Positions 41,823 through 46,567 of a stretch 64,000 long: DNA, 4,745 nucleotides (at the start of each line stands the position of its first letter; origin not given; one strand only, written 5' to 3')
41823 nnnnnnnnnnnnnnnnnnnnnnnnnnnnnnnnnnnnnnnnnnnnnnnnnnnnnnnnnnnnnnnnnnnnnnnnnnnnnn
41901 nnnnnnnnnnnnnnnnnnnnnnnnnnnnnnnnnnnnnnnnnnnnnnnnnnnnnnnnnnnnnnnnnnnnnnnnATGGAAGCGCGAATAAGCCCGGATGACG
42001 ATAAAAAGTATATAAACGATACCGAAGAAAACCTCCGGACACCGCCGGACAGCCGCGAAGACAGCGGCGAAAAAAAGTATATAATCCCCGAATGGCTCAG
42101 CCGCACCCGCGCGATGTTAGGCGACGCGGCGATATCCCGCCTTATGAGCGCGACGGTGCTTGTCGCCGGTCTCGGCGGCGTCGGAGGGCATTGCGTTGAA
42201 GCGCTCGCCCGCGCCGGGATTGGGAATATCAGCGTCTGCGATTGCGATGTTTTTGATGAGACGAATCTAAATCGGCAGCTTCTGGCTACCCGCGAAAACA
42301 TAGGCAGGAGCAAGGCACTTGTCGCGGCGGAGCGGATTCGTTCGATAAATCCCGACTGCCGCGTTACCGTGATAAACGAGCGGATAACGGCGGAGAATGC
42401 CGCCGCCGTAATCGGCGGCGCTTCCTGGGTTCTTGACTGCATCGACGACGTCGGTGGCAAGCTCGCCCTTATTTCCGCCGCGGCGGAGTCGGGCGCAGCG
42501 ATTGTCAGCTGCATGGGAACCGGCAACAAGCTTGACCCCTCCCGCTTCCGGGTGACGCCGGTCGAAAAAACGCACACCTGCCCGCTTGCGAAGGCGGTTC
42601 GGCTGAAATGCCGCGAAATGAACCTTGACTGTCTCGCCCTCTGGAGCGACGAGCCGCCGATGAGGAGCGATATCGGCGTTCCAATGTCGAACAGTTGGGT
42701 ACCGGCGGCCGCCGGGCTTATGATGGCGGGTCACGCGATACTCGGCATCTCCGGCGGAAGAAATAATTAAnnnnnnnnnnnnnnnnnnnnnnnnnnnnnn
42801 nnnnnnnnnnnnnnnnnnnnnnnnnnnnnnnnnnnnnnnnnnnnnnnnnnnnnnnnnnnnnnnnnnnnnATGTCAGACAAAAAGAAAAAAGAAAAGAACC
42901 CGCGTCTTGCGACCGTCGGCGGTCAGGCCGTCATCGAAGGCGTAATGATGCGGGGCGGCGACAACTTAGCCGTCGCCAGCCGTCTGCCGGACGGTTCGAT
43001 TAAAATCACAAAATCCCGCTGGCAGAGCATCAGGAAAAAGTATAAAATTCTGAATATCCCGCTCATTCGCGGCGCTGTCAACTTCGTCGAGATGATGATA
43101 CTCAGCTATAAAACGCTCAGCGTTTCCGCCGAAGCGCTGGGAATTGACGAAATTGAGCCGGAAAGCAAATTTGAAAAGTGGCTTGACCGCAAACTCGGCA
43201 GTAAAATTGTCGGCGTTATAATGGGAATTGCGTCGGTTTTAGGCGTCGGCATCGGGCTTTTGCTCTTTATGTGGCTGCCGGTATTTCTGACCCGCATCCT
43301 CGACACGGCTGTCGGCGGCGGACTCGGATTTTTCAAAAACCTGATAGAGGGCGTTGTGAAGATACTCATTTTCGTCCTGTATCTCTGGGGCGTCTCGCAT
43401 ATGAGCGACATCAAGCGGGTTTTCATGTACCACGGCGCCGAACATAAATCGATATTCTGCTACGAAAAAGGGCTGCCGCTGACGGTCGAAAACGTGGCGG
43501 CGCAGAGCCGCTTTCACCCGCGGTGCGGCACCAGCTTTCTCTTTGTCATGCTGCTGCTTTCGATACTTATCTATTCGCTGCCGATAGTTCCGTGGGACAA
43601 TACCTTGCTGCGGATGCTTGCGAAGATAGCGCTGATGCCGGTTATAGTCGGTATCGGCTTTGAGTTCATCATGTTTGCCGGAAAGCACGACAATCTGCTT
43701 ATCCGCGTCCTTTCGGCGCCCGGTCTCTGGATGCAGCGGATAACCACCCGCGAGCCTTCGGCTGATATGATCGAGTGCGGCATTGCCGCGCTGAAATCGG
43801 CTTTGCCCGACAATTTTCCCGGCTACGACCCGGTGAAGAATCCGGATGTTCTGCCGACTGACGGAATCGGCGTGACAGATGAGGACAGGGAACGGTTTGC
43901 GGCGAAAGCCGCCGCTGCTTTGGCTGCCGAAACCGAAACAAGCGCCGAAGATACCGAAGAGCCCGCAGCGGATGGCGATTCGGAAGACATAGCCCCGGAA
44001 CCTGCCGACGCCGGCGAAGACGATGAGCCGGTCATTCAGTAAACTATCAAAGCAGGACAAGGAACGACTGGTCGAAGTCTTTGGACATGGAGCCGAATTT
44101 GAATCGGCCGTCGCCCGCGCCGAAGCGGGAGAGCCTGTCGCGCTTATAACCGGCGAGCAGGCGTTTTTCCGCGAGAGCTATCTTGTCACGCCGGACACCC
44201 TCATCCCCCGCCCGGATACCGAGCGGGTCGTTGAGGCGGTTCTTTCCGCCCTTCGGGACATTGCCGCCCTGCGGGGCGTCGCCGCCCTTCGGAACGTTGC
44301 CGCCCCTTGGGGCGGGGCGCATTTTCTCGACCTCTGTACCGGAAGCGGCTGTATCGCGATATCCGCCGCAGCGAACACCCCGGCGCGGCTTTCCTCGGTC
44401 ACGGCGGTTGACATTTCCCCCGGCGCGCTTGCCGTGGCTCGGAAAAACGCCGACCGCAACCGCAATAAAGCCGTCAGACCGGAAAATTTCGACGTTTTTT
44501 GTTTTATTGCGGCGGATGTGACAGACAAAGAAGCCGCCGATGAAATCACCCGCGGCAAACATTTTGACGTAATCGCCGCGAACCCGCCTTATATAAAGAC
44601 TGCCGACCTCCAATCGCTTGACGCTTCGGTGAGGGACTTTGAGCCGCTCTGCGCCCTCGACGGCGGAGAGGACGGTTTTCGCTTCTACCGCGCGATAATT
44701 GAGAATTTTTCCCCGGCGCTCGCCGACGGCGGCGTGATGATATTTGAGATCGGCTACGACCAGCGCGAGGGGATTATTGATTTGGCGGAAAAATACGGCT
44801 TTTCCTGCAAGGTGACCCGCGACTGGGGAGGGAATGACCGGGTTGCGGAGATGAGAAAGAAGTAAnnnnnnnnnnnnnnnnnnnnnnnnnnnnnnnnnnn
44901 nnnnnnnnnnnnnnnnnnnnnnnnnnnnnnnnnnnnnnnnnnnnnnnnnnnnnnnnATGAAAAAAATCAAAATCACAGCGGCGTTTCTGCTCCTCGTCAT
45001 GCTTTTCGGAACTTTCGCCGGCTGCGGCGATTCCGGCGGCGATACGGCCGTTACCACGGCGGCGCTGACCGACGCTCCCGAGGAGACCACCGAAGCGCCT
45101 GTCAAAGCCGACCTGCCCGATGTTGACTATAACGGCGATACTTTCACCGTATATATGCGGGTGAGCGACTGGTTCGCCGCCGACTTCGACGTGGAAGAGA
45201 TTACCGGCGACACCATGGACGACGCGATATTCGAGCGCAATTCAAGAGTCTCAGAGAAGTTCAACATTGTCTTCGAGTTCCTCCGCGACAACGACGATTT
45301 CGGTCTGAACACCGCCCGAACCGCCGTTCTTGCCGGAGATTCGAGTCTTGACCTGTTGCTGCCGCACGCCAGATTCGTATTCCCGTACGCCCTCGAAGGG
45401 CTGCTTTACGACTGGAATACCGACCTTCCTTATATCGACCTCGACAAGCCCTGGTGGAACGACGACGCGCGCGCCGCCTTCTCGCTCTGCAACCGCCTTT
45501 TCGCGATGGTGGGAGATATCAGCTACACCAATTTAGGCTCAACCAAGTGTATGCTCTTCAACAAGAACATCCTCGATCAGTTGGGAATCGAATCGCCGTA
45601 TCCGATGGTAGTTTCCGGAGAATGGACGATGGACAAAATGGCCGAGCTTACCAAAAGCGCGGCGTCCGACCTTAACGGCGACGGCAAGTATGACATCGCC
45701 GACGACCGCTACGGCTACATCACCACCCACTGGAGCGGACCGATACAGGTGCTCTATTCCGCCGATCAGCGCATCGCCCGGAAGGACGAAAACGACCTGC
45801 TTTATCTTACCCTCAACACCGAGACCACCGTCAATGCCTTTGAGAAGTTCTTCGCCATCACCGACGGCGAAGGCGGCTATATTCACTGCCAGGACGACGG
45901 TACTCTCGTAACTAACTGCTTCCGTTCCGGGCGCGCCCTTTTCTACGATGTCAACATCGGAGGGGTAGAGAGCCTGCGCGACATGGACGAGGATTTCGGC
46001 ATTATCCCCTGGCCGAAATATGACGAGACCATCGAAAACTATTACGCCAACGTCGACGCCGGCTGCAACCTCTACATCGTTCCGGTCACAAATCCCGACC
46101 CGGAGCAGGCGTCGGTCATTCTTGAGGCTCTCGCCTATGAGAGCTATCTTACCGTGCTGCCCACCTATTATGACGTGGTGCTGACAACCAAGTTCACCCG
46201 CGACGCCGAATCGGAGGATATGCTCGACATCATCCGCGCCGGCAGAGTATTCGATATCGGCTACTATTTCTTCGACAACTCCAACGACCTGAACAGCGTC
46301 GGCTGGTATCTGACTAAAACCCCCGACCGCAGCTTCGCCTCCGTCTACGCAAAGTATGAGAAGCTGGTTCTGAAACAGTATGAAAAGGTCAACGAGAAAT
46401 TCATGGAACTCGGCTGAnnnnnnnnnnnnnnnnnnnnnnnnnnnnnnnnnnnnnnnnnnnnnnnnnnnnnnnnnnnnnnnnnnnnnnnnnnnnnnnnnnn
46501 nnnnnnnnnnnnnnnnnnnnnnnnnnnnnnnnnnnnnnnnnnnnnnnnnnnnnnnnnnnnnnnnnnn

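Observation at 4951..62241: Ten paralogous SBP-like lipoproteins in a housekeeping region, none with a cognate importer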

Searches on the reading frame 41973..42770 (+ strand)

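Call 11: search_protein_families(library=pfam, proteins=[window:41973-42770:+], max_evalue=0.001)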
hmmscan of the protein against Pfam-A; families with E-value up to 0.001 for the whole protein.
window:41973-42770:+ (265 aa): 1 family
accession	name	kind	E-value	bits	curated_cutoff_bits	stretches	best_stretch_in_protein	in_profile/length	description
PF00899.27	ThiF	-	1.1e-38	133.1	28.1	1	46-261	5-204/238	ThiF family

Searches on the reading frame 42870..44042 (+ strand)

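Call 11: search_protein_families(library=pfam, proteins=[window:42870-44042:+], max_evalue=0.001)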
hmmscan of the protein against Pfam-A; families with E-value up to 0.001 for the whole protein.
window:42870-44042:+ (390 aa): 1 family
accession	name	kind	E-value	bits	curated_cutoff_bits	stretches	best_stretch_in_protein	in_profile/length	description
PF07136.16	DUF1385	-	4.8e-87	291.5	22.1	1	63-312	1-225/227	Protein of unknown function (DUF1385)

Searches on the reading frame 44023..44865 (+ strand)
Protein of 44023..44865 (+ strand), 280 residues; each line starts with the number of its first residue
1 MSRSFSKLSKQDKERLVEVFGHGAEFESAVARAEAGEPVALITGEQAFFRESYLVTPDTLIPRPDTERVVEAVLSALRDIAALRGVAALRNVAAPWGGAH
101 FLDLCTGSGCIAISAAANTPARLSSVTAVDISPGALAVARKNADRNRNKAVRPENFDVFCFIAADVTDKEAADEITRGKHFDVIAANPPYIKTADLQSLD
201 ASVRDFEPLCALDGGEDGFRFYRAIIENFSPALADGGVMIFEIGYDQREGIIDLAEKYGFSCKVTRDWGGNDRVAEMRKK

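Call 12: search_protein_families(library=pfam, proteins=[window:44023-44865:+], max_evalue=0.001)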
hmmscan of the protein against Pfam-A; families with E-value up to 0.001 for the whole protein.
window:44023-44865:+ (280 aa): 7 families
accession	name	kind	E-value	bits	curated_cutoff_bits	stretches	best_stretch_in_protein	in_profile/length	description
PF03602.21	Cons_hypoth95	-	3.2e-08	33.9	24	1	52-197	11-130/182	Conserved hypothetical protein 95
PF05175.20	MTS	-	8.9e-08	32.4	23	1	100-194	34-112/170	Methyltransferase small domain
PF13847.12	Methyltransf_31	-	4.6e-07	30.1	27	1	98-210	4-82/145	Methyltransferase domain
PF06325.19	PrmA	-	6.5e-07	29.6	22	1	98-187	162-233/296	Ribosomal protein L11 methyltransferase (PrmA)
PF13649.12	Methyltransf_25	-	2.8e-06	28.4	27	1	102-151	2-48/97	Methyltransferase domain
PF08242.18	Methyltransf_12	-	2.5e-05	25.4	30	1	102-187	1-72/98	Methyltransferase domain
PF08241.18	Methyltransf_11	-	0.00047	21.2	21.2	1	102-174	1-59/95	Methyltransferase domain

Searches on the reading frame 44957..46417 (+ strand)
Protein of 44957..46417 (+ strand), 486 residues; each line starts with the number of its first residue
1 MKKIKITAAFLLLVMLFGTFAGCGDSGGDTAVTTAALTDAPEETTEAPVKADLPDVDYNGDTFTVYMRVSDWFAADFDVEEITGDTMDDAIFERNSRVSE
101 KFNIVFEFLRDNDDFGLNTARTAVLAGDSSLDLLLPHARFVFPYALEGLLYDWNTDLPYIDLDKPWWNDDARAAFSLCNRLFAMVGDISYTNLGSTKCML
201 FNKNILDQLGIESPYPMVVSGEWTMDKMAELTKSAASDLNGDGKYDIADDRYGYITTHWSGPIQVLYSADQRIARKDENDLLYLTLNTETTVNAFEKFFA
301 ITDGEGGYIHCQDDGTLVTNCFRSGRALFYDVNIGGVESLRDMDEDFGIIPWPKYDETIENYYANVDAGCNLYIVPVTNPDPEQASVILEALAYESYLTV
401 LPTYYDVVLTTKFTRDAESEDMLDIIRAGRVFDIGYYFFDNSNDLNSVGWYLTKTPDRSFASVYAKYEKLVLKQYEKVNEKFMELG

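Call 4: search_protein_families(library=pfam, proteins=[window:44957-46417:+], max_evalue=1)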
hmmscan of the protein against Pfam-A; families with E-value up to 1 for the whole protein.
window:44957-46417:+ (486 aa): 2 families
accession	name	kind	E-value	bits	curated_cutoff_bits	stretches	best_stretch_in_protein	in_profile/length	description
PF13416.11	SBP_bac_8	-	5e-09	36.8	27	1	117-392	25-243/279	Bacterial extracellular solute-binding protein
PF01839.29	FG-GAP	-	0.0078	16.5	22.1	1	235-248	6-19/37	FG-GAP repeat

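Call 5: search_protein_families(library=ncbifam, proteins=[window:44957-46417:+], max_evalue=1)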
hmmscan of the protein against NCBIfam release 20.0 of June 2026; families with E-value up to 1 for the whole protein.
window:44957-46417:+ (486 aa): 0 families

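Call 27: predict_structure(alignment_id=A2)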
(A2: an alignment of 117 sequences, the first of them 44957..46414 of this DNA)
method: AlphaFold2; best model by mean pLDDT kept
length: 486 residues; sequences in the alignment: 117
mean_pLDDT: 91.5   pTM: 0.87
mean pLDDT of the five models: 91.5, 90.8, 90.7, 90.4, 90.1
residues with pLDDT >= 90: 393; 70-90: 55; 50-70: 28; < 50: 10
segments of 3 or more residues with pLDDT < 50: 31-33
pLDDT, mean of each block of 10 residues (from residue 1): 63 68 48 53 80 98 95 92 97 98 97 83 97 95 95 98 98 97 97 97 98 98 98 96 94 95 96 96 96 96 86 86 97 96 97 98 96 97 99 98 96 95 97 89 74 88 93 95 96
secondary structure, 60 per line:
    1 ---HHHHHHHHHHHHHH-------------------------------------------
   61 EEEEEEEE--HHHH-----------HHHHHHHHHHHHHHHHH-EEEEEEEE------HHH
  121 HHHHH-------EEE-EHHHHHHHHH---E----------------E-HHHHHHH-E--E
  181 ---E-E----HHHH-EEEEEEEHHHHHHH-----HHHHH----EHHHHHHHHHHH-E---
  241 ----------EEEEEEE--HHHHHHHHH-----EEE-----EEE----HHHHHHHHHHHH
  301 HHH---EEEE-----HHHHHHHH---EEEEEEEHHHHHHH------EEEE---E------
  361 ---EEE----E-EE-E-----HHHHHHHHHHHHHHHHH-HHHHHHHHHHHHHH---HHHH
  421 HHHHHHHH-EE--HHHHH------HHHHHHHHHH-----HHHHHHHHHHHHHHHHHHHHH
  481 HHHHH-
elements in order: H4-17 E61-68 H71-74 H86-102 E104-111 H118-125 E133-135 H138-146 H169-175 H191-194 E196-202 H203-209 H215-219 H225-235 E251-257 H260-268 E274-276 E282-284 H289-303 E307-310 H316-323 E327-333 H334-340 E347-350 E364-366 H382-398 H400-413 H417-428 H434-438 H445-454 H460-485

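Call 29: search_solved_structures(query=A2, max_evalue=0.01, show_alignments=1)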
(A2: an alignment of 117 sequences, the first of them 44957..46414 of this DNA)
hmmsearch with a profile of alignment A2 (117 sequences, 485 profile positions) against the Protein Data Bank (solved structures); distinct sequences matched with E-value up to 0.01: 17.
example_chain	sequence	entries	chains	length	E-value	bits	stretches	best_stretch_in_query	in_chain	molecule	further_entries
6rjy_A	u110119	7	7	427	7.4e-10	41.2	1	106-354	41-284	Arabino-oligosaccharids-binding protein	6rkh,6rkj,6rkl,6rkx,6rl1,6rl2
6ffl_A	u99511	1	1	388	6.7e-08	34.7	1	231-359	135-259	Maltose/maltodextrin transport permease homologue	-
9ry2_A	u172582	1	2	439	9e-07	31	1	76-328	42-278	Sugar ABC transporter, sugar-binding protein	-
9s0l_A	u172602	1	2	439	3.9e-06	28.9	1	76-328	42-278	Sugar ABC transporter, sugar-binding protein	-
9rwc_A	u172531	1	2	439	4.3e-06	28.8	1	76-328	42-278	Sugar ABC transporter, sugar-binding protein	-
9rsi_A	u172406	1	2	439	4.3e-06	28.8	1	76-328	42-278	Sugar ABC transporter, sugar-binding protein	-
9rsl_A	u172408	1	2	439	5.2e-06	28.5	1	76-328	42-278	Sugar ABC transporter, sugar-binding protein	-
9ru4_A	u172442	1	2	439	5.9e-06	28.3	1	76-328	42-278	Sugar ABC transporter, sugar-binding protein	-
6dtu_A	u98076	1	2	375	0.0015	20.4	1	227-355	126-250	maltose-binding protein MalE1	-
2gha_A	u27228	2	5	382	0.0016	20.3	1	227-355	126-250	maltose ABC transporter, periplasmic maltose-binding protein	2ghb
6q5g_A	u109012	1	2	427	0.0018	20.1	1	103-215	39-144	Sugar ABC transporter substrate-binding protein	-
6h0h_A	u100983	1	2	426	0.0019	20.1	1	103-215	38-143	Probable solute binding protein of ABC transporter system for sugars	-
3jzj_A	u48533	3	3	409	0.003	19.4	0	107-217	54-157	Acarbose/maltose binding protein GacH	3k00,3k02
3k01_A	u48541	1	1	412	0.0031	19.4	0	107-217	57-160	Acarbose/maltose binding protein GacH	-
2fnc_A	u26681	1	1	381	0.0064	18.3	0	263-355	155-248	maltose ABC transporter, periplasmic maltose-binding protein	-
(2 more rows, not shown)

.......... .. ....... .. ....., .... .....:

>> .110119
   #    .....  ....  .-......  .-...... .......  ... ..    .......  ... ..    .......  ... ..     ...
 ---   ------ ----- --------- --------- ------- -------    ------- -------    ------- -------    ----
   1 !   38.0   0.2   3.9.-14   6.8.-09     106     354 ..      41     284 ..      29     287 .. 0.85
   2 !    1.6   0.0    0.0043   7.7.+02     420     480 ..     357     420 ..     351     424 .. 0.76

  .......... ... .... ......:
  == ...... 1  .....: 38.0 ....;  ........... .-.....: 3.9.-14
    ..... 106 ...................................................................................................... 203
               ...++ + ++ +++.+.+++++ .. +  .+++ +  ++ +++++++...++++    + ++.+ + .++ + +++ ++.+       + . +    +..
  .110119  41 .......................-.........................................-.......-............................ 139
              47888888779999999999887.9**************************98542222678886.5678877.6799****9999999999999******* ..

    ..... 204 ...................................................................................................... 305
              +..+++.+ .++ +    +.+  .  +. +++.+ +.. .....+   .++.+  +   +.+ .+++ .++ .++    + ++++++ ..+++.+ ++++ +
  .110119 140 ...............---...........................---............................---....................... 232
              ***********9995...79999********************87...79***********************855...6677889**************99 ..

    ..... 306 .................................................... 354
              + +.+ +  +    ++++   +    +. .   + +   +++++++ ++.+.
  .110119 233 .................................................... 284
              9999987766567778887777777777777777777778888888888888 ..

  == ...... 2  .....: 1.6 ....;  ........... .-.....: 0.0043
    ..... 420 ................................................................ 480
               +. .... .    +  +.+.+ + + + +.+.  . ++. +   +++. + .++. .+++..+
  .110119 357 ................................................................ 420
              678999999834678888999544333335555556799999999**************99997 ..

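Call 30: fold_search(model_id=the predicted structure, library=pdb)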
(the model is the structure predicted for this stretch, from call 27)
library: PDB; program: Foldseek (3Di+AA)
matches with E <= 10: 1406; with E <= 0.001: 1056
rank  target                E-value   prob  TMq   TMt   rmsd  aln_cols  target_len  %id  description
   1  5f7v_A                3.9e-15  1.00  0.55  0.66   5.9       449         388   14  ABC substrate-binding protein Lmo0181 from Listeria monocytogenes in complex with cycloalternan (released 2016-09-07)
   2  6rjy_A                1.0e-14  1.00  0.50  0.57   6.7       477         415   13  The crystal structure of AbnE, an arabino-oligosaccharide binding protein, in complex with arabinobiose (released 2020-04-15)
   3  4mfi                  1.1e-14  1.00  0.57  0.67   5.6       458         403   17  Crystal structure of Mycobacterium tuberculosis UgpB (released 2014-07-23)
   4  5k2y_A                3.8e-14  1.00  0.54  0.64   6.1       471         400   13  Crystal structure of M. tuberculosis UspC (monoclinic crystal form) (released 2016-06-01)
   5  6dtq_A                3.8e-14  1.00  0.50  0.59   7.7       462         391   12  Maltose bound T. maritima MalE3 (released 2018-09-19)
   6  5k2x                  4.0e-14  1.00  0.53  0.61   6.8       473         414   13  Crystal structure of M. tuberculosis UspC (tetragonal crystal form) (released 2016-06-01)
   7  1eu8_A                4.5e-14  1.00  0.52  0.60   7.3       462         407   12  STRUCTURE OF TREHALOSE MALTOSE BINDING PROTEIN FROM THERMOCOCCUS LITORALIS (released 2001-03-14)
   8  4qsd_A                5.1e-14  1.00  0.48  0.59   8.5       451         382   14  Crystal structure of atu4361 sugar transporter from Agrobacterium Fabrum C58, target efi-510558, with bound sucrose (released 2014-08-06)
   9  6dts_B                5.1e-14  1.00  0.47  0.58   7.2       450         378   17  Maltotetraose bound T. maritima MalE2 (released 2018-09-19)
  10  4qrz_A                7.1e-14  1.00  0.51  0.62   6.9       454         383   14  Crystal structure of sugar transporter atu4361 from agrobacterium fabrum c58, target efi-510558, with bound maltotrios (released 2014-07-16)
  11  6dtu_A                7.1e-14  1.00  0.50  0.61   6.5       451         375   15  Maltotetraose bound T. maritima MalE1 (released 2018-09-19)
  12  2fnc_A                7.9e-14  1.00  0.47  0.57   7.3       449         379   17  Thermotoga maritima maltotriose binding protein bound with maltotriose. (released 2007-01-16)
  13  3jzj_A                8.3e-14  1.00  0.54  0.65   6.4       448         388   13  Crystal structures of the GacH receptor of Streptomyces glaucescens GLA.O in the unliganded form and in complex with a (released 2010-02-16)
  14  6dts_A                1.1e-13  1.00  0.52  0.64   5.5       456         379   15  Maltotetraose bound T. maritima MalE2 (released 2018-09-19)
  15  2gha_B                1.2e-13  1.00  0.50  0.62   6.3       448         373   14  Thermotoga maritima maltotriose binding protein bound with maltotriose (released 2007-02-06)
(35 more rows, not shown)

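Call 64: search_protein_representatives(alignment_id=A2)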
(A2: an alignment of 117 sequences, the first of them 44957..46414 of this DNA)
Query: 117 sequences, 485 profile positions. Proteins with E-value up to 0.001 (for the whole library): 19238; up to 1e-10: 13557; up to 1e-30: 7803. The best 150 are listed.
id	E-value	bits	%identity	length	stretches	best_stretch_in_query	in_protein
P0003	2.9e-169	580.2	-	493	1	2-483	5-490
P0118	7.4e-169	578.8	-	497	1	4-483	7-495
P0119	1.0e-164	565.1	-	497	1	1-482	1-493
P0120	1.0e-161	555.3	-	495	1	1-484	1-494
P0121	5.6e-161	552.8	-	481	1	1-479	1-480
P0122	2.4e-160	550.8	-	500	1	1-483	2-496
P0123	5.6e-160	549.5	-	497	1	6-481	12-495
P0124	1.4e-159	548.2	-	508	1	3-483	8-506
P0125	1.6e-159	548.0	-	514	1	4-482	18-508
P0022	2.4e-159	547.4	-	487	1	1-482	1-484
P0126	2.5e-159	547.4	-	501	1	4-481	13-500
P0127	1.1e-158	545.3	-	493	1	1-484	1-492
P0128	1.5e-158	544.8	-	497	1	1-484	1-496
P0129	1.6e-158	544.7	-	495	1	3-481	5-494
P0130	1.6e-158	544.7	-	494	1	1-483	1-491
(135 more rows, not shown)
